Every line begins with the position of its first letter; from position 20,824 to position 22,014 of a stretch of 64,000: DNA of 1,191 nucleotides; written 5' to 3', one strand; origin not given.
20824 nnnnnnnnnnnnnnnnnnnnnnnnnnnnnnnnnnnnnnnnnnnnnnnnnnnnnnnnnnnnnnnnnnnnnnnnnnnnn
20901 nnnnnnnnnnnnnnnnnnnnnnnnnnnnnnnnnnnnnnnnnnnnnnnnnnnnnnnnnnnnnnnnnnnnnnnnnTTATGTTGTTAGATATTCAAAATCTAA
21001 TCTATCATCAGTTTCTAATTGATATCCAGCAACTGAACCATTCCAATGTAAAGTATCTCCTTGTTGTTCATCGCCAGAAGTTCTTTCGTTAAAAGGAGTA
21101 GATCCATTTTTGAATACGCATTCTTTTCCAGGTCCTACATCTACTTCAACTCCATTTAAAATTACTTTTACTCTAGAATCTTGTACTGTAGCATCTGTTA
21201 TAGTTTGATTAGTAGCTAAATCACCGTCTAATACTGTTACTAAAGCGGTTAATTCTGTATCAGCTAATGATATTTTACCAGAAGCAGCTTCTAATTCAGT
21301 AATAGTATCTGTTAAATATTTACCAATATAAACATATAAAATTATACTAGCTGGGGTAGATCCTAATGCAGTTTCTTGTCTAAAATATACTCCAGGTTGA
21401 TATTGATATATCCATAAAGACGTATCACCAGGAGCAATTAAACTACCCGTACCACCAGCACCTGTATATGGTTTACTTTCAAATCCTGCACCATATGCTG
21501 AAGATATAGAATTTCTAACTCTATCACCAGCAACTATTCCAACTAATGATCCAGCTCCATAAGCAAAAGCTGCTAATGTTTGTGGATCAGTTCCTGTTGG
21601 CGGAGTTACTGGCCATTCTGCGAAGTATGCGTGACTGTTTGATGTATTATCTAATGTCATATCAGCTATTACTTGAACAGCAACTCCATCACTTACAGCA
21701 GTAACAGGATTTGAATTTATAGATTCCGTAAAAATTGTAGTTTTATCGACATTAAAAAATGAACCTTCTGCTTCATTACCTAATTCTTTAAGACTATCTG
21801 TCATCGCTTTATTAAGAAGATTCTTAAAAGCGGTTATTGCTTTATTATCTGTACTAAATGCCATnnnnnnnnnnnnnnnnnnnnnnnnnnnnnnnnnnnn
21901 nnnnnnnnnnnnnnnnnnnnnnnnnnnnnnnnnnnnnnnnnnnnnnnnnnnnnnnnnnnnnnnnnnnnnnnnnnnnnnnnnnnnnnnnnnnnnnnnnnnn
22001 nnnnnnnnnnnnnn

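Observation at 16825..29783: Cassette of six fibre / receptor-binding-like genes, four of which share an anchor motif while their distal domains differ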

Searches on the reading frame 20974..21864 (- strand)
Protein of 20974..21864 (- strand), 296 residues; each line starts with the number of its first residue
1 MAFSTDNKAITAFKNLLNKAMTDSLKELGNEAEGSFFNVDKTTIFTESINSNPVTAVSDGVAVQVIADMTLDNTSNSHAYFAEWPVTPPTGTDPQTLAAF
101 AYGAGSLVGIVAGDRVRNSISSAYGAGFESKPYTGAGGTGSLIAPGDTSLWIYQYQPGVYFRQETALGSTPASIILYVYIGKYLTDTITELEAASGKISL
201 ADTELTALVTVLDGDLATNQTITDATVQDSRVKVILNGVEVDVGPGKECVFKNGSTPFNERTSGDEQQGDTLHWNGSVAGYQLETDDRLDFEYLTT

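Call 3: search_protein_families(library=pfam, proteins=[window:20974-21864:-], max_evalue=0.01)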
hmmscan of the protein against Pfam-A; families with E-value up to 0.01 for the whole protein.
window:20974-21864:- (296 aa): 0 families

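Call 4: search_protein_families(library=phrogs, proteins=[window:20974-21864:-], max_evalue=0.01)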
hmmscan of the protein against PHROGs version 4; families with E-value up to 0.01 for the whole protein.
window:20974-21864:- (296 aa): 0 families

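Call 65: search_protein_families(library=pfam, proteins=[window:20974-21864:-], max_evalue=5)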
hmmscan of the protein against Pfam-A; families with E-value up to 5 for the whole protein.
window:20974-21864:- (296 aa): 0 families

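Call 66: search_protein_families(library=ncbifam, proteins=[window:20974-21864:-], max_evalue=0.1)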
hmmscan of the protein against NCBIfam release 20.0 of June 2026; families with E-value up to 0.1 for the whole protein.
window:20974-21864:- (296 aa): 0 families

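Call 105: search_dna_similar(query=window:20974-21864:-, collection=phages, mode=protein, max_rows=30, max_evalue=0.001)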
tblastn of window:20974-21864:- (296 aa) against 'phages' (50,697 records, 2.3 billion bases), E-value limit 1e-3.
Records with a match: 4; places in all: 5; records where one place covers at least 80% of the query: 1.
Best place of each record, by identity: >=99% 1; <60% 3.
By first word of the organism name: uncultured 4.
By host as written in the record: - 4.
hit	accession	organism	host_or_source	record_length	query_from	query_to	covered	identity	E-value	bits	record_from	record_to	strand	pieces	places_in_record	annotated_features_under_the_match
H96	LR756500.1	uncultured phage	metagenomic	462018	1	296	100%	100.0%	0e+0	601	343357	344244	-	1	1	record has no annotation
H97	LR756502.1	uncultured phage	metagenomic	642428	1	229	77%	45.2%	5e-50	182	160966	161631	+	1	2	record has no annotation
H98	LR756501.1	uncultured phage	metagenomic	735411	4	195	65%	39.6%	4e-32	131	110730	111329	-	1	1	record has no annotation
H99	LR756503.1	uncultured phage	metagenomic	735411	4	195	65%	39.6%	4e-32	131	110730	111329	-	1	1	record has no annotation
